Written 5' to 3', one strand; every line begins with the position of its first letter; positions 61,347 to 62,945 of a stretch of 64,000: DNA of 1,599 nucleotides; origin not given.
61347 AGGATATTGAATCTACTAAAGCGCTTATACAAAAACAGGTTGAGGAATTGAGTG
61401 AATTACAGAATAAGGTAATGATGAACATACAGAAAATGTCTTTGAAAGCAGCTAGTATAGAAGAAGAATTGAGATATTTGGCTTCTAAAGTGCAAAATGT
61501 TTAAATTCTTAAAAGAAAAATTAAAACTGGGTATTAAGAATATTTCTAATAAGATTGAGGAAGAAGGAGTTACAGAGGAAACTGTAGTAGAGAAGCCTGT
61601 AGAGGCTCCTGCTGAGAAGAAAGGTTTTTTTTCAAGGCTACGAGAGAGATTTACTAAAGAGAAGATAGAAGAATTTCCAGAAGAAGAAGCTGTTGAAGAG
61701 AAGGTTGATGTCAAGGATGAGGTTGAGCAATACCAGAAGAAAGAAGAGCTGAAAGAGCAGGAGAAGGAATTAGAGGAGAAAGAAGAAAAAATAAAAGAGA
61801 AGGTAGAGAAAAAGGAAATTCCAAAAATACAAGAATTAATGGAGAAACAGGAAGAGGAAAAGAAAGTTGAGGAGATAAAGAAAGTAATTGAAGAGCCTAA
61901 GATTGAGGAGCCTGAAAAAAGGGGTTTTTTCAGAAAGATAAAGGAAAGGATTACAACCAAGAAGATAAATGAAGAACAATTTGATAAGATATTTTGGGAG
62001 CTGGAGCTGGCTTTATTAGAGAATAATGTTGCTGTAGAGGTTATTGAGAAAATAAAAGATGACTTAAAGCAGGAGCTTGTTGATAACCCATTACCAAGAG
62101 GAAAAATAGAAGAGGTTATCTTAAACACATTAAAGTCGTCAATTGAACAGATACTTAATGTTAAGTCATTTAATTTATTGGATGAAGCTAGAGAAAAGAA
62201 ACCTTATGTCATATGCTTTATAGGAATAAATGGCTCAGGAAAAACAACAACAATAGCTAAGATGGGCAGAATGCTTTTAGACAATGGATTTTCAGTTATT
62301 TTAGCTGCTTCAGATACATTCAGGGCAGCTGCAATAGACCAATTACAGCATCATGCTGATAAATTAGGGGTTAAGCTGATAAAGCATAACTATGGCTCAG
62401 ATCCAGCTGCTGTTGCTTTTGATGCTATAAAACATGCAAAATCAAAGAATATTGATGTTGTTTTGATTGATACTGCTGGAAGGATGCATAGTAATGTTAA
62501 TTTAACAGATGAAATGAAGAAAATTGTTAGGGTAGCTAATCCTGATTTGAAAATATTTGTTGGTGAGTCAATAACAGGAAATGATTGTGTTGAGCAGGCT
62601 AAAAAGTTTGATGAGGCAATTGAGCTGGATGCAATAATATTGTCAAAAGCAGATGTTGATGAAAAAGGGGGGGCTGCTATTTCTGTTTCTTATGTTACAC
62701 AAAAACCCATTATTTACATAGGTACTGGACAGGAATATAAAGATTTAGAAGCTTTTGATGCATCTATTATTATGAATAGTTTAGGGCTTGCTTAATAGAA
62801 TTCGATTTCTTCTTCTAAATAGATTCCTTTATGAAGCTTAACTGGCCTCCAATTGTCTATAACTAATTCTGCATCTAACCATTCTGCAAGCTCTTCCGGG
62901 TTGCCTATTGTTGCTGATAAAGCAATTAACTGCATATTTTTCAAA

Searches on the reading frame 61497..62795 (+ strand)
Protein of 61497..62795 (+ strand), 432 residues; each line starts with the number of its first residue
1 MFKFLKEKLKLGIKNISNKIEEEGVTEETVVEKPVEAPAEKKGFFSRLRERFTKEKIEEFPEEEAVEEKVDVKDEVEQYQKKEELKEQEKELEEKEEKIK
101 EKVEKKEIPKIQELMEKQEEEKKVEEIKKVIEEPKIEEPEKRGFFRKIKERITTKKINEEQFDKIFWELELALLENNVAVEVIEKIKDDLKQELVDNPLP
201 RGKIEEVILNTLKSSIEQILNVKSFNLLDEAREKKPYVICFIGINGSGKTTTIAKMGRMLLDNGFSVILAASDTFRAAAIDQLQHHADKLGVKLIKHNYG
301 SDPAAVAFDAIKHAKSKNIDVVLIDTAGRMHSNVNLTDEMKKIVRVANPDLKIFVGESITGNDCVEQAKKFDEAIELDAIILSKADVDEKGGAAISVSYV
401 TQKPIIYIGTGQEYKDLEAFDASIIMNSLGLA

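Call 90: find_encoding_contigs(protein=window:61497-62795:+, flank=10000, max_places=4)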
Protein window:61497-62795:+ (432 aa): 5 contigs read that carry it; 4 places shown.
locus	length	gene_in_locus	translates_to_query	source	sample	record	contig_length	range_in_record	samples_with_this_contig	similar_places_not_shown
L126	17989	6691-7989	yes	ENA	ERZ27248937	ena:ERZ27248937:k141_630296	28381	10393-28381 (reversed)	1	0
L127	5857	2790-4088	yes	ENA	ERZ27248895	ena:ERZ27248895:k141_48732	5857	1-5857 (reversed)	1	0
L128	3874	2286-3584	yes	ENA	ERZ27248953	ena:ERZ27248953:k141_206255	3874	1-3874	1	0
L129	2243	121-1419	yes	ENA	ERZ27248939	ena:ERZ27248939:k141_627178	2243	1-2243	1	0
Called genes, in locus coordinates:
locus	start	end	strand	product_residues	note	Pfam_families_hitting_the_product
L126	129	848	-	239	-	-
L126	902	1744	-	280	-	PF02498:Bro-N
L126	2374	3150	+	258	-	PF02616:SMC_ScpA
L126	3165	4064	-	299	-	PF07885:Ion_trans_2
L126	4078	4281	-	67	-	PF00833:Ribosomal_S17e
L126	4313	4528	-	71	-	-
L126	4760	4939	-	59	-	-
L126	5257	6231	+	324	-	PF13793:Pribosyltran_N, PF00156:Pribosyltran, PF14572:Pribosyl_synth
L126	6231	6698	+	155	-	PF02996:Prefoldin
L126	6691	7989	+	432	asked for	PF02881:SRP54_N, PF13604:AAA_30 (faint), PF00448:SRP54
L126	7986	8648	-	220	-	PF00270:DEAD, PF04851:ResIII, PF22527:DEXQc_Suv3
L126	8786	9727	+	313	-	PF01087:GalP_UDP_transf, PF16285:DUF4931_N, PF16268:DUF4921, PF02744:GalP_UDP_tr_C, PF11969:DcpS_C (weak), PF01230:HIT (weak)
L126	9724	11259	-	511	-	PF01676:Metalloenzyme, PF06415:iPGM_N, PF01663:Phosphodiest (weak), PF00884:Sulfatase (weak)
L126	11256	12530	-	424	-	PF03952:Enolase_N, PF00113:Enolase_C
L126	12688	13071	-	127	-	PF01850:PIN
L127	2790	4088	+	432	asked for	PF02881:SRP54_N, PF13604:AAA_30 (faint), PF00448:SRP54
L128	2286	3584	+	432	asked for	PF02881:SRP54_N, PF13604:AAA_30 (faint), PF00448:SRP54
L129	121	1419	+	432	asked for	PF02881:SRP54_N, PF13604:AAA_30 (faint), PF00448:SRP54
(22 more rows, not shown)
